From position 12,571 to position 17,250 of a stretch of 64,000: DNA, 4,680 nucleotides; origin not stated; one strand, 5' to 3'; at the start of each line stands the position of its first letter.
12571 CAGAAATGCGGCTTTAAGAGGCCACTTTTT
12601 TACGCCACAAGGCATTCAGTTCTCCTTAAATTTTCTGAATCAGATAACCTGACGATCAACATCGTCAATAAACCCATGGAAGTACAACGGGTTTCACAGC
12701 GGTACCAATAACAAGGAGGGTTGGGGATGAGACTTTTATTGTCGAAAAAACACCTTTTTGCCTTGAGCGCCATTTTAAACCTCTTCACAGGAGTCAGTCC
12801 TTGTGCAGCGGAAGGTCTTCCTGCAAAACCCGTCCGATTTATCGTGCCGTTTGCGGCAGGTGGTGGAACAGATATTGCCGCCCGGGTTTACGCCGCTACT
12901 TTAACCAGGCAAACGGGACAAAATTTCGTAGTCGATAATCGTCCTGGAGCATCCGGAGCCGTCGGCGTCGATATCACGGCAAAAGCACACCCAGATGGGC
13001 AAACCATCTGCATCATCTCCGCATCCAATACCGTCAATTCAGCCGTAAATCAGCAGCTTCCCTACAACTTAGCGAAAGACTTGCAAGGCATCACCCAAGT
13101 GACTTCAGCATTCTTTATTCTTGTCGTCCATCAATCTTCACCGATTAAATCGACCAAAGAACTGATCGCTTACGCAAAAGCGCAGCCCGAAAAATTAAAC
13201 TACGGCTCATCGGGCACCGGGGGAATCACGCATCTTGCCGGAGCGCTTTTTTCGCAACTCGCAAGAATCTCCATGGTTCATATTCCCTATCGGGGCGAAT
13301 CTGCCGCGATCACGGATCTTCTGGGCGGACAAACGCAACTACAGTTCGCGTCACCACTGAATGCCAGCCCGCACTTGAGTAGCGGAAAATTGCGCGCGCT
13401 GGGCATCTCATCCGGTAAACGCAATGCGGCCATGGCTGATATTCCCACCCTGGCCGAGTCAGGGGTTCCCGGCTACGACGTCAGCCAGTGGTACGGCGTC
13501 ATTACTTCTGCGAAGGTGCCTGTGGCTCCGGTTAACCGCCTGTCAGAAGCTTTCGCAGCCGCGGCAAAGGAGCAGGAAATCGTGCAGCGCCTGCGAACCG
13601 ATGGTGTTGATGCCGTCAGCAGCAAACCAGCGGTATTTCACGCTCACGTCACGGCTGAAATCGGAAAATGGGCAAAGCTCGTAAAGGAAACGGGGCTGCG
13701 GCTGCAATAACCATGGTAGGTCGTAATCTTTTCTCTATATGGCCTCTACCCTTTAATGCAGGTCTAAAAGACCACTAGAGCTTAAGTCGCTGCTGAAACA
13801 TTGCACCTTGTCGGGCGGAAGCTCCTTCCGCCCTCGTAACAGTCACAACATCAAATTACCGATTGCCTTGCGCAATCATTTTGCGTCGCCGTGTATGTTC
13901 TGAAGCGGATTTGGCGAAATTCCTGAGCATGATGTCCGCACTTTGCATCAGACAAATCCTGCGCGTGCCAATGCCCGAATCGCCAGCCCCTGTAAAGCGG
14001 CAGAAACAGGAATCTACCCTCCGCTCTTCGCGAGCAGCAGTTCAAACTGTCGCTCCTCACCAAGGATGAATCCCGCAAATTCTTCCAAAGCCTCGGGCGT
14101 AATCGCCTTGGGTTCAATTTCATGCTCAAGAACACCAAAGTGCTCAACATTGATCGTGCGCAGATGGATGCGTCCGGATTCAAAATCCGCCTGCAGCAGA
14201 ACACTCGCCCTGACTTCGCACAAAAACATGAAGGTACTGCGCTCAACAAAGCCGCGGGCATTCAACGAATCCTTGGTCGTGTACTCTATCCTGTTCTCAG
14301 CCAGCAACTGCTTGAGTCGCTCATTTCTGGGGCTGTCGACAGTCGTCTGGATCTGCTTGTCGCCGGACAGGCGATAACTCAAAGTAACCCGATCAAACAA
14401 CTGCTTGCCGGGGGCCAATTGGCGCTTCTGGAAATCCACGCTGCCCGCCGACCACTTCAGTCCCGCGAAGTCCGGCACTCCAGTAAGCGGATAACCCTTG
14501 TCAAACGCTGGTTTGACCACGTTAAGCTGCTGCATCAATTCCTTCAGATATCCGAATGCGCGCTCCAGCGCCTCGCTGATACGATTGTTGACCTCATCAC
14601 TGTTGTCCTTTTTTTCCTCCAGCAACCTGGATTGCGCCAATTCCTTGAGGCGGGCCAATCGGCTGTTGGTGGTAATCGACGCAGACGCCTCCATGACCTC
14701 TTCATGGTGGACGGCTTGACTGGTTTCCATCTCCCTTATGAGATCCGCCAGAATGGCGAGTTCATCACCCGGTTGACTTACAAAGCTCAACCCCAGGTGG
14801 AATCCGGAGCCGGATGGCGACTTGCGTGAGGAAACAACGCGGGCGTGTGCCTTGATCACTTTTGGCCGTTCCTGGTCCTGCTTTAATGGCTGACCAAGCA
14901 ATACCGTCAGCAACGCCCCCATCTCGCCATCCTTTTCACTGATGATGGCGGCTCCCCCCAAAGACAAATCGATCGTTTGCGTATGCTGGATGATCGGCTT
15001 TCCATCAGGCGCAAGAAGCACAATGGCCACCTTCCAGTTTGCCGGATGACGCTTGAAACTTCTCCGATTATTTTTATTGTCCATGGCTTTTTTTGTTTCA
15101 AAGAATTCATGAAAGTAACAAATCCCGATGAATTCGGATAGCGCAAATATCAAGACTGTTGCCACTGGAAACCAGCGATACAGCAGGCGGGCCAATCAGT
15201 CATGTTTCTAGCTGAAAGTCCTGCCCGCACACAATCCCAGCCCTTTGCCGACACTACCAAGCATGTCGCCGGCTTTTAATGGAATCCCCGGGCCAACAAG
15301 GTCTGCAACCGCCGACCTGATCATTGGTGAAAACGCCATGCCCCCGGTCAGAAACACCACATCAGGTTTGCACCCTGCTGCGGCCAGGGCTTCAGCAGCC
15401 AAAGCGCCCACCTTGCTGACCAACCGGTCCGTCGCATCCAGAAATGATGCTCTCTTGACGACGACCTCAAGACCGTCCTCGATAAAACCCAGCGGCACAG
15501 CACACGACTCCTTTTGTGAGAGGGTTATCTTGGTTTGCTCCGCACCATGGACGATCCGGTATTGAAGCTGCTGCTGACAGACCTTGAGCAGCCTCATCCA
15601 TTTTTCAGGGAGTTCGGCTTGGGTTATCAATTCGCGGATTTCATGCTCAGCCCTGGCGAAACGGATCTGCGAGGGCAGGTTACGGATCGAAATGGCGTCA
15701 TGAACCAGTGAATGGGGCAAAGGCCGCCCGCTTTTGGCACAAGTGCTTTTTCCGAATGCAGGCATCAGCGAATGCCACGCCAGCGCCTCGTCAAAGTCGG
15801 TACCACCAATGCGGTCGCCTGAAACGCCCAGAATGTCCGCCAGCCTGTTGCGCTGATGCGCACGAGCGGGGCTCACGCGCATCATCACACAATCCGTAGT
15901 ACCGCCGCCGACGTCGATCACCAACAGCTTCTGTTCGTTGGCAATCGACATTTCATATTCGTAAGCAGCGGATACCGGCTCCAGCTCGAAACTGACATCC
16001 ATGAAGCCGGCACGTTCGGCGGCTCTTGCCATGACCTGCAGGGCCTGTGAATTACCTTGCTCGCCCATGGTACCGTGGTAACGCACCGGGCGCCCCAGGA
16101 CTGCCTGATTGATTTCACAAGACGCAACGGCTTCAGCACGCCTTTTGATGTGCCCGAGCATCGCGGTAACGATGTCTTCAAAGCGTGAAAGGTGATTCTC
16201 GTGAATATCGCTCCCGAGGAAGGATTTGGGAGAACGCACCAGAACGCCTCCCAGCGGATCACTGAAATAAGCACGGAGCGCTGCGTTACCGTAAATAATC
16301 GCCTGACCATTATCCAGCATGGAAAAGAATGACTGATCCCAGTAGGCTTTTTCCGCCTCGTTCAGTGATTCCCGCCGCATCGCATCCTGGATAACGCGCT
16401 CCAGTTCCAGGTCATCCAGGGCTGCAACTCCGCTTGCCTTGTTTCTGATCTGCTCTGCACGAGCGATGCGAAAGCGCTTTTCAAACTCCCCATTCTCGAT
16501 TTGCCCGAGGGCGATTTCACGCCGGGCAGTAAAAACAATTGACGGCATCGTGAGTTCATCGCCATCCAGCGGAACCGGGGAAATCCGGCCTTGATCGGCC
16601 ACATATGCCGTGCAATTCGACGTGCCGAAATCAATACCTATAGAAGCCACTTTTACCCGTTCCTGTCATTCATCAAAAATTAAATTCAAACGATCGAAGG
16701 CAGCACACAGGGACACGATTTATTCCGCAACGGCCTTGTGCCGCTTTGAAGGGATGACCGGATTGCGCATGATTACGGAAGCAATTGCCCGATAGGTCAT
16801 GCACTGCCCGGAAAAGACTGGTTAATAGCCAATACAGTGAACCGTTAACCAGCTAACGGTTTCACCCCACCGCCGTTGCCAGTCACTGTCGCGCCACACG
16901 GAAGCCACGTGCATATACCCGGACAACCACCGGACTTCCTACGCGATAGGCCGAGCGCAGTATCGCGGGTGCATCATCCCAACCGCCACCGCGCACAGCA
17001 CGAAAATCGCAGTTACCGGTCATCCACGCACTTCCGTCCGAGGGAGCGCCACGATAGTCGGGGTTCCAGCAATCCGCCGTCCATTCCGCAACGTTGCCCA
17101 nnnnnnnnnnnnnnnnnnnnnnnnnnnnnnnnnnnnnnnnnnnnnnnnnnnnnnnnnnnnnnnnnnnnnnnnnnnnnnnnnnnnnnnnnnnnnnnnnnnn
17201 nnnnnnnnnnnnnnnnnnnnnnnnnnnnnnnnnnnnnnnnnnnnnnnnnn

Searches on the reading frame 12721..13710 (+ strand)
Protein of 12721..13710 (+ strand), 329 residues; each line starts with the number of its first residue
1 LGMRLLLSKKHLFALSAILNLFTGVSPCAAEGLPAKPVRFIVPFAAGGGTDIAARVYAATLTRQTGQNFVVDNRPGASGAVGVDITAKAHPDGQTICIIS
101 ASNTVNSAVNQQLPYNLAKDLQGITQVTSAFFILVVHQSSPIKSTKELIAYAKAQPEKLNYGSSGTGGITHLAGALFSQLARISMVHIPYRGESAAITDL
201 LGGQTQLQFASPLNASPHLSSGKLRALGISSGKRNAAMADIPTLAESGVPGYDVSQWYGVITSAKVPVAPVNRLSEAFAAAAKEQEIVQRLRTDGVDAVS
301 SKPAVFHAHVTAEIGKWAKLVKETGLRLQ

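Call 3: search_protein_families(library=pfam, proteins=[window:12721-13710:+], max_evalue=0.1)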
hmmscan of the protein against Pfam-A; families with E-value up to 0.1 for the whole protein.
window:12721-13710:+ (329 aa): 1 family
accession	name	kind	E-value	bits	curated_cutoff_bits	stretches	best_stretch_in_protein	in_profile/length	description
PF03401.19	TctC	-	1.6e-61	208.7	27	1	54-326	2-274/274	Tripartite tricarboxylate transporter family receptor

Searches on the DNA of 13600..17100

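Call 55: search_rna_families(source=window, start=13600, end=17100, threshold=evalue, max_evalue=1)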
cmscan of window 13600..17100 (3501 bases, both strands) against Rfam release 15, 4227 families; matches with E-value up to 1: 0.
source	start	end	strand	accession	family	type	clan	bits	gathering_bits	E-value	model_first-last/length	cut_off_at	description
